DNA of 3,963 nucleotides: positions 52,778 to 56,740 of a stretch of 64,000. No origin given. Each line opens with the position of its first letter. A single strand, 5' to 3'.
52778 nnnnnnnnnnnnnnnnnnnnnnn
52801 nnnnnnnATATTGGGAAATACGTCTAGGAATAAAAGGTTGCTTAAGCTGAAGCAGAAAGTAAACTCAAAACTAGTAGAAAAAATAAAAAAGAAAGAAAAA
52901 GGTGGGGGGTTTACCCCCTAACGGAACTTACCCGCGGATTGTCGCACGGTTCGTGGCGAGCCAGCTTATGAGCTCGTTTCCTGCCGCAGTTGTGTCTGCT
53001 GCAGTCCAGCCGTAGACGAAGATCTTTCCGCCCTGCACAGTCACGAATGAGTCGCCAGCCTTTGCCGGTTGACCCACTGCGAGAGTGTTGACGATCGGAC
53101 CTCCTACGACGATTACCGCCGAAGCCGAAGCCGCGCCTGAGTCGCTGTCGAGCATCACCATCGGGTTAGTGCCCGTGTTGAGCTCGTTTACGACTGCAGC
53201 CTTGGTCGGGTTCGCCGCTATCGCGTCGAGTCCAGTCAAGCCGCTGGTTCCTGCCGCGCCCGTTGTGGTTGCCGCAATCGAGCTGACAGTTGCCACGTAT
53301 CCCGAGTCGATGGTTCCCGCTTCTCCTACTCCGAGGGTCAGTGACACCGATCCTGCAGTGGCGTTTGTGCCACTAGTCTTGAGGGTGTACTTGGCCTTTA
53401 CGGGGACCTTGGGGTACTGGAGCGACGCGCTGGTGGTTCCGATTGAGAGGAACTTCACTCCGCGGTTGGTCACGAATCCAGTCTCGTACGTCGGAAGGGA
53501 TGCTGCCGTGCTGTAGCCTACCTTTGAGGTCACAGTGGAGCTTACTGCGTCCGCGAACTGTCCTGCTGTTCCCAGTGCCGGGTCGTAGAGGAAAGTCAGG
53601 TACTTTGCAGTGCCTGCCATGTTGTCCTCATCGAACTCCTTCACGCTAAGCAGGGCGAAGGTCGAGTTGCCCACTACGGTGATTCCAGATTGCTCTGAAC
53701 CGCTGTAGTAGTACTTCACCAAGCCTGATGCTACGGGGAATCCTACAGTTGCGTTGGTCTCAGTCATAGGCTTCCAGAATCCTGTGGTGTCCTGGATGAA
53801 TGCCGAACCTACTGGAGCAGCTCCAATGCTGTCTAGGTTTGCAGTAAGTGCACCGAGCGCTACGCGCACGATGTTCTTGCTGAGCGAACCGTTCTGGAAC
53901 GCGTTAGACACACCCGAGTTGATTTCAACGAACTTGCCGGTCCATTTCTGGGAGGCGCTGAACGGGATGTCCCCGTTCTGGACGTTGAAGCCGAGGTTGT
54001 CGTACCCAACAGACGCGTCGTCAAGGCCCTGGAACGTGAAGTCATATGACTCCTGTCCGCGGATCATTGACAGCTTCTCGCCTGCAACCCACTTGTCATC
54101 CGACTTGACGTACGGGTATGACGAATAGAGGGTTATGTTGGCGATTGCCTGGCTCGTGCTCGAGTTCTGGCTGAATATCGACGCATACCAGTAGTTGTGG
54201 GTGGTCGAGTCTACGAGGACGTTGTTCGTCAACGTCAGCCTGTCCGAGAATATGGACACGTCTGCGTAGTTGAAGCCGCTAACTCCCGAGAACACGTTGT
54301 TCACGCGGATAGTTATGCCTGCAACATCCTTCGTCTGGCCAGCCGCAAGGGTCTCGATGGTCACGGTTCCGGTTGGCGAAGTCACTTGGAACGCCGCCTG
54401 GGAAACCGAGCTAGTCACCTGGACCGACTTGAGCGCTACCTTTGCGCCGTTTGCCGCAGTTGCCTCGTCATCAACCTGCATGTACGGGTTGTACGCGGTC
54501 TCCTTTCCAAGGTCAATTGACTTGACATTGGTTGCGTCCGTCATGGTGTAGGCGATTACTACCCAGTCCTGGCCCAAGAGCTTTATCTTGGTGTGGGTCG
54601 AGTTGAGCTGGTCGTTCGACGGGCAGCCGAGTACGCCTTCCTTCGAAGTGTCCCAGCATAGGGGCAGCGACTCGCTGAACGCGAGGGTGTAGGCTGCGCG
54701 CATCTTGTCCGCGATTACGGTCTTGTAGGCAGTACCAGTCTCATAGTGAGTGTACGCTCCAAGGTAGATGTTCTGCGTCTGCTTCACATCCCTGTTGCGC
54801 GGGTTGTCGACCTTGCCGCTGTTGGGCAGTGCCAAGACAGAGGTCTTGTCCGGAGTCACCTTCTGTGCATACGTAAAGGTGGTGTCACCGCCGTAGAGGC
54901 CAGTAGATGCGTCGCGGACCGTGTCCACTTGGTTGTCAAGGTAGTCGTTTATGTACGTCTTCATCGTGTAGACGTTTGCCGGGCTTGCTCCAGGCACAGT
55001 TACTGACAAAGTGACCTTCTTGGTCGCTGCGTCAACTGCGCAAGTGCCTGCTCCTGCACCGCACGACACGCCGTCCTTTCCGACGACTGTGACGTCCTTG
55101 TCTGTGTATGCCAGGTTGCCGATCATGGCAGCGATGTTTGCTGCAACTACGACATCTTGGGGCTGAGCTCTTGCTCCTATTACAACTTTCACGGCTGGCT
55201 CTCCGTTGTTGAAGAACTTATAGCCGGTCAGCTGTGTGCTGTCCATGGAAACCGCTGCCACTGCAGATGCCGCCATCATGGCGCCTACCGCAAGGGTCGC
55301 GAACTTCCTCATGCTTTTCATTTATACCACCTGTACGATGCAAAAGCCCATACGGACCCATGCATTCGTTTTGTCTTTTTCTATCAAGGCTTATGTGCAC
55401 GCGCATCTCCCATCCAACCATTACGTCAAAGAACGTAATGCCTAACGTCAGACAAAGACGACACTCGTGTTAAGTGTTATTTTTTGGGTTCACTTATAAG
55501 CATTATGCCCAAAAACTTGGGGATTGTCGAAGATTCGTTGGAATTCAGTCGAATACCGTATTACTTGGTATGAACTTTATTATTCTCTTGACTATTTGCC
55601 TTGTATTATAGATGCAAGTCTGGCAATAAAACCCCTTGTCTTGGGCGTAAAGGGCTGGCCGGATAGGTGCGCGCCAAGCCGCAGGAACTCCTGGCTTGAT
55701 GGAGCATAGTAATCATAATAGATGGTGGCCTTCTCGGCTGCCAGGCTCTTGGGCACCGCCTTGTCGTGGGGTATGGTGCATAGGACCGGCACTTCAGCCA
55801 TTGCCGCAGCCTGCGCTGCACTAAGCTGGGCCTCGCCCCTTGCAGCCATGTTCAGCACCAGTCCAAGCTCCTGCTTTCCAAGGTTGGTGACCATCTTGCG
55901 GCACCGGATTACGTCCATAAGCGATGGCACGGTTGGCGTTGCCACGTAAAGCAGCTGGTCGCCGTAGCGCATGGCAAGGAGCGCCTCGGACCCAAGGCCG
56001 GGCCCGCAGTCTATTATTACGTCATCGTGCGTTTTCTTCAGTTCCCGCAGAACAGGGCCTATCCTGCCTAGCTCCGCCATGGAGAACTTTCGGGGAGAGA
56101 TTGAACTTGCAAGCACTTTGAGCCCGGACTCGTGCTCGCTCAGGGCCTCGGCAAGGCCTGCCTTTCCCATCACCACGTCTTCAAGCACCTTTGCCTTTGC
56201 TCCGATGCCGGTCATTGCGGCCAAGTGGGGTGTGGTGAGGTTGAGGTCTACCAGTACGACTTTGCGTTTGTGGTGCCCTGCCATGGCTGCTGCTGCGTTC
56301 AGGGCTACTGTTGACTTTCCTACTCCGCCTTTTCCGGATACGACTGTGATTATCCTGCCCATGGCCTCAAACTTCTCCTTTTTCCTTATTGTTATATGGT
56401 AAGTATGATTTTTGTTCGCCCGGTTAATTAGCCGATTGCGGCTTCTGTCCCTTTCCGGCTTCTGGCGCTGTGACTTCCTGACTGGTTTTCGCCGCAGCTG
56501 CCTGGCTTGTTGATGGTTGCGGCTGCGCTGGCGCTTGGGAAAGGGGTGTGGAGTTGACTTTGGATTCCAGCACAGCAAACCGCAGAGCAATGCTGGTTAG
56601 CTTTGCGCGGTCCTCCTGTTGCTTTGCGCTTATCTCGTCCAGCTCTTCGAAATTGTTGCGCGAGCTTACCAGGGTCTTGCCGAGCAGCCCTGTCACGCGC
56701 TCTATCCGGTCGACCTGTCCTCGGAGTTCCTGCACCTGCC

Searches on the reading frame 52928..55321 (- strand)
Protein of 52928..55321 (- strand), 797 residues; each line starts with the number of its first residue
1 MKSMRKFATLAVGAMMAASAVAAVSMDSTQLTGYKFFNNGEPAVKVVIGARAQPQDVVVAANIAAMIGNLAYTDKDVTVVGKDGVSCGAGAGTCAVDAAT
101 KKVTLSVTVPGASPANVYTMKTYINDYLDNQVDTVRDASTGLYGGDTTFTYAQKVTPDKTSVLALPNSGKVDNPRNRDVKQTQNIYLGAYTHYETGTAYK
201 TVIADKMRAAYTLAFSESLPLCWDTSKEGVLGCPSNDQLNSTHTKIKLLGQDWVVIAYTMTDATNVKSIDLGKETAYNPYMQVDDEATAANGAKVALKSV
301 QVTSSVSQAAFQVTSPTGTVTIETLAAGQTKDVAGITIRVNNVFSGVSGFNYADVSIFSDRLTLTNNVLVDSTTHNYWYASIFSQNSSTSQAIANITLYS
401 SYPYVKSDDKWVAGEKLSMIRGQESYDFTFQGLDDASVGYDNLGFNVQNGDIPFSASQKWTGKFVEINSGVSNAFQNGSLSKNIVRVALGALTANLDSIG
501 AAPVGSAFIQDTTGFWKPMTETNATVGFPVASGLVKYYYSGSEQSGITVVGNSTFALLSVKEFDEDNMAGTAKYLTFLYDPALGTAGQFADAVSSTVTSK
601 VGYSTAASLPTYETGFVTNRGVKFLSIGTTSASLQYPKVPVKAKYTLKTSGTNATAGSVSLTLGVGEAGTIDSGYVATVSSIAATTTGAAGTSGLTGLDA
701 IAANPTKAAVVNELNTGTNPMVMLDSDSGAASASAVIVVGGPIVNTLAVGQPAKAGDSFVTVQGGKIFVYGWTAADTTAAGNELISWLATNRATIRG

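Call 53: search_protein_families(library=pfam, proteins=[window:52928-55321:-], max_evalue=0.001)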
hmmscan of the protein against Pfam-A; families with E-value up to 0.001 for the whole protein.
window:52928-55321:- (797 aa): 1 family
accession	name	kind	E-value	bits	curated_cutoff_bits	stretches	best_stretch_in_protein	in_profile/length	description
PF05124.17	S_layer_C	-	2.4e-17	63.6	23.9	1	35-748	8-124/177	S-layer like family, outer domain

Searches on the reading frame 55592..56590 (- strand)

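Call 53: search_protein_families(library=pfam, proteins=[window:55592-56590:-], max_evalue=0.001)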
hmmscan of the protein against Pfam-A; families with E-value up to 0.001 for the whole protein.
window:55592-56590:- (332 aa): 6 families
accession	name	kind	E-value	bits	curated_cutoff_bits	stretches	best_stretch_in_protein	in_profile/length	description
PF10609.15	ParA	-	2.4e-19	70.2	27.1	2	79-134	4-58/246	NUBPL iron-transfer P-loop NTPase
PF13614.12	AAA_31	-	5.9e-15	56.1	27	1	79-224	2-154/177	AAA domain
PF01656.29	CbiA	-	1.6e-14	54.3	25.4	1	81-287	1-123/125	CobQ/CobB/MinD/ParA nucleotide binding domain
PF00142.24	Fer4_NifH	-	1.3e-06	28.5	25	0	83-114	4-34/271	4Fe-4S iron sulfur cluster binding proteins, NifH/frxC family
PF02374.21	ArsA_ATPase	-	0.00026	20.7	24.3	1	82-113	4-35/305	Anion-transporting ATPase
PF13481.12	AAA_25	-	0.00045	20.3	27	1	81-112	35-76/195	AAA domain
